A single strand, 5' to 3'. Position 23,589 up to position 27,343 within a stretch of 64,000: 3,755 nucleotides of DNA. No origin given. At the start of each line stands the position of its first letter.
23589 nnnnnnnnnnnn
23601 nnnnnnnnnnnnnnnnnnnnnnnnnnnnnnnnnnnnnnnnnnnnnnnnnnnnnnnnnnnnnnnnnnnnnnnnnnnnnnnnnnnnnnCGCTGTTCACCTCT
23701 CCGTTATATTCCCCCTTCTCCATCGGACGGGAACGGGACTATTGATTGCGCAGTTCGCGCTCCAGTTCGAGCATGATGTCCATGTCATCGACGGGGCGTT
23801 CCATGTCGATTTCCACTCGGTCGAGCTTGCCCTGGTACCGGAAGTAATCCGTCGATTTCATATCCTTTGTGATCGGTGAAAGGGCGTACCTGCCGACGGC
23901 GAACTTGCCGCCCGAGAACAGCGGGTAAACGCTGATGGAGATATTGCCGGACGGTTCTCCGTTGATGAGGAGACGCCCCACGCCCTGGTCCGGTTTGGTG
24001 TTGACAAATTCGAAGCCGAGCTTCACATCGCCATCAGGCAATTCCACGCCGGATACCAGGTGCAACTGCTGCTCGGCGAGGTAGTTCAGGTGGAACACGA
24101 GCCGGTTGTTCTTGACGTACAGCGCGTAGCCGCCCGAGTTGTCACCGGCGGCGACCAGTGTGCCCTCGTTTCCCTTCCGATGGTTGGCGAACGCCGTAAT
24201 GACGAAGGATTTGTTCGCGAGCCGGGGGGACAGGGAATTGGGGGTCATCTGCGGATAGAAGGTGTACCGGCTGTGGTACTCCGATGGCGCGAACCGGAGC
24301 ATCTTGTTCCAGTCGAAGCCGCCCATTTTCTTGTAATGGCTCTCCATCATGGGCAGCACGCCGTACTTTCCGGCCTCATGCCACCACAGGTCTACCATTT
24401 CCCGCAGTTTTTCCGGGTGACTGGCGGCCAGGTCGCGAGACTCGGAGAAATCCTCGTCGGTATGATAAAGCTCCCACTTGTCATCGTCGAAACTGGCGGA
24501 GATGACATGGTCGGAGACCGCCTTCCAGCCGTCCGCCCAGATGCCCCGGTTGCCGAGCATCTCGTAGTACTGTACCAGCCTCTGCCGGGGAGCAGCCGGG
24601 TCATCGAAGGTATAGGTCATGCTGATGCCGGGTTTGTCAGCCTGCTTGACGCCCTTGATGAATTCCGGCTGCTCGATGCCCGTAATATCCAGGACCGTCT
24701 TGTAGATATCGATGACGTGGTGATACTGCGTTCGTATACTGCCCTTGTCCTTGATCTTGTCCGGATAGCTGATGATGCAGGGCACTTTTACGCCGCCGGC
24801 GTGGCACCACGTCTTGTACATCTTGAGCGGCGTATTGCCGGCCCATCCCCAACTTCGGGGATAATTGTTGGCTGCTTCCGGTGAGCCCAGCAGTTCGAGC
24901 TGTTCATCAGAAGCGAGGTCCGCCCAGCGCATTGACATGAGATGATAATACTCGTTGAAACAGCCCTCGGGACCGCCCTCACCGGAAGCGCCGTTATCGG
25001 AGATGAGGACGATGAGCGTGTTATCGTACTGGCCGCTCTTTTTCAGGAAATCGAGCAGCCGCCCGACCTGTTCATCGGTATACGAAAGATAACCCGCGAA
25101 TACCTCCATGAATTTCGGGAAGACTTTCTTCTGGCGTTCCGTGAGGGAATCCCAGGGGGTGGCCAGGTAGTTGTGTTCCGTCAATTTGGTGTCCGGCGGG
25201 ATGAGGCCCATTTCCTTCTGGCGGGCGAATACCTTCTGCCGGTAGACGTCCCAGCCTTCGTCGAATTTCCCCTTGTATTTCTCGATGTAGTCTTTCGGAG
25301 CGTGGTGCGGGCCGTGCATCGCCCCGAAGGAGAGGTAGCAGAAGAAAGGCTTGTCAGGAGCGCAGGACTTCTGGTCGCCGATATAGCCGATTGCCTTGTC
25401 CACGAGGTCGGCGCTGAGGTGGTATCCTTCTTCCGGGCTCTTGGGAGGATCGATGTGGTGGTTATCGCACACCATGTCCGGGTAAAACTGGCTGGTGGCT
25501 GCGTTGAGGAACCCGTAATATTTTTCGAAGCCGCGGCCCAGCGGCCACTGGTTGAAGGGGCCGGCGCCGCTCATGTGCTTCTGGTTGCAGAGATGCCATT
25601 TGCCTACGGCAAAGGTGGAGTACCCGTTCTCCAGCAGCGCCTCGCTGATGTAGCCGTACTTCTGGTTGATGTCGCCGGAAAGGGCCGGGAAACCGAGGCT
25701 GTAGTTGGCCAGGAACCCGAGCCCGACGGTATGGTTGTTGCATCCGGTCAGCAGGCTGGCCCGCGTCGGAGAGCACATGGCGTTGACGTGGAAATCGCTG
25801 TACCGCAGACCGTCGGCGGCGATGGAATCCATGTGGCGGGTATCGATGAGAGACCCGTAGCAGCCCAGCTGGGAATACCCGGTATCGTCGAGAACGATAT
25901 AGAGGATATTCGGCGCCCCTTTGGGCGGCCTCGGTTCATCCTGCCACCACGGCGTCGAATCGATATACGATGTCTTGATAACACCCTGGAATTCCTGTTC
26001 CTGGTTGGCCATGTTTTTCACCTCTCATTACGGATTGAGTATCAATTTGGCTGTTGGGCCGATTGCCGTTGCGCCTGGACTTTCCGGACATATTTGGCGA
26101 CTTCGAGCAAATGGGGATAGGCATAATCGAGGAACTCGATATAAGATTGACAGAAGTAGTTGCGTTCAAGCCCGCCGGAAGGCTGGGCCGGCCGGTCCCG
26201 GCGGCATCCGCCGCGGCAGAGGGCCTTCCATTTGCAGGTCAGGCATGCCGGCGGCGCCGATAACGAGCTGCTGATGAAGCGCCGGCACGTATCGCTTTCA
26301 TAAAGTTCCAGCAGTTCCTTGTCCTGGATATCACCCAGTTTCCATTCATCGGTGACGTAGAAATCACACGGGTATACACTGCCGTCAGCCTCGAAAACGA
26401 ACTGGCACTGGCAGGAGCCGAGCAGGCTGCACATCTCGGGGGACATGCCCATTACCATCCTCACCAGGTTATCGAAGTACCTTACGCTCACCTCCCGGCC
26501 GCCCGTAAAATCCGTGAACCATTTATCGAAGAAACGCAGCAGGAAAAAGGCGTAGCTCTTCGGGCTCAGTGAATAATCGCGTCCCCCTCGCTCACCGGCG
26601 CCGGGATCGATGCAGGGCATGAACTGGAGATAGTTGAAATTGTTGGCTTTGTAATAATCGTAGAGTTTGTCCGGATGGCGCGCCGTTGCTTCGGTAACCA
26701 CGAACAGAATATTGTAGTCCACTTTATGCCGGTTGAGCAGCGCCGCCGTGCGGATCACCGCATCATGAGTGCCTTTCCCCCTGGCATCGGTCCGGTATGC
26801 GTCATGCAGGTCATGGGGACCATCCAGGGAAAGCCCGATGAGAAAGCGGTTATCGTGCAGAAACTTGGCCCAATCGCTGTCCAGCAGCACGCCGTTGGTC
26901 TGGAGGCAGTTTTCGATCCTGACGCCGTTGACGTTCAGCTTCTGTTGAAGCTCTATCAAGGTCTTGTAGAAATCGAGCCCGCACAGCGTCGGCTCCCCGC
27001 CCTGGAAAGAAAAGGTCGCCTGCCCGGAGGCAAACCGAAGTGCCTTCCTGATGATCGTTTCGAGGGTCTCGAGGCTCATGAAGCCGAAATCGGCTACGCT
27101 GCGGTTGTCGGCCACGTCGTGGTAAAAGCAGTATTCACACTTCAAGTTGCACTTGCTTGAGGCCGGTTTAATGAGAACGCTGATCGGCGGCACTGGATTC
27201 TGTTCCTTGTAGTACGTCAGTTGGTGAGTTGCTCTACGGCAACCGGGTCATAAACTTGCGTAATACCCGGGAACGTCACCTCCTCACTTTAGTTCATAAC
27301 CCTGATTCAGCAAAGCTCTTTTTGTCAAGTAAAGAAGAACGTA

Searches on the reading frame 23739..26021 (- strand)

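Call 83: search_protein_families(library=pfam, proteins=[window:23739-26021:-], max_evalue=0.00001)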
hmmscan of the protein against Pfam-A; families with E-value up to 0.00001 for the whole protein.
window:23739-26021:- (760 aa): 2 families
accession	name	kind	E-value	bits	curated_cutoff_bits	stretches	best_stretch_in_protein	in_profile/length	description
PF00884.28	Sulfatase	-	5.6e-58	197.1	25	1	37-449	1-301/301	Sulfatase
PF16347.10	SGSH_C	-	1.2e-07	32.5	29.3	1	403-533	8-133/154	N-sulphoglucosamine sulphohydrolase, C-terminal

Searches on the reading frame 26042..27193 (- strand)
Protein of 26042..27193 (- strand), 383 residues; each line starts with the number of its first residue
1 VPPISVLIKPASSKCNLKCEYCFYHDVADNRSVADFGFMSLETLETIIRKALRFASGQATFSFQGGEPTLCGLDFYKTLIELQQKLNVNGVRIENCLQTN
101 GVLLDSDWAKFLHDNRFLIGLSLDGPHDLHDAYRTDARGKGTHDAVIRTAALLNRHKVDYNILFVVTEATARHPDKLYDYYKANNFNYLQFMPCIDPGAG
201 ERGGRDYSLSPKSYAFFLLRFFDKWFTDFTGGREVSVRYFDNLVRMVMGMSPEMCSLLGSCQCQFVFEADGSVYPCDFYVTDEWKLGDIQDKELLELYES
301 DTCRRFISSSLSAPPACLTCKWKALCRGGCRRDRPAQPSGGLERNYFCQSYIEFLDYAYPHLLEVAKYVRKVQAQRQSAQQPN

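Call 83: search_protein_families(library=pfam, proteins=[window:26042-27193:-], max_evalue=0.00001)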
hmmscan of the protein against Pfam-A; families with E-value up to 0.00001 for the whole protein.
window:26042-27193:- (383 aa): 2 families
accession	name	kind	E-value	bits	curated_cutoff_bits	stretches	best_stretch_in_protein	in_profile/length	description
PF04055.27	Radical_SAM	-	3.1e-18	66.9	29.5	1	13-178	5-163/166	Radical SAM superfamily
PF13186.11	SPASM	-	3.2e-10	40.6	21.5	1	262-321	5-67/67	Iron-sulfur cluster-binding domain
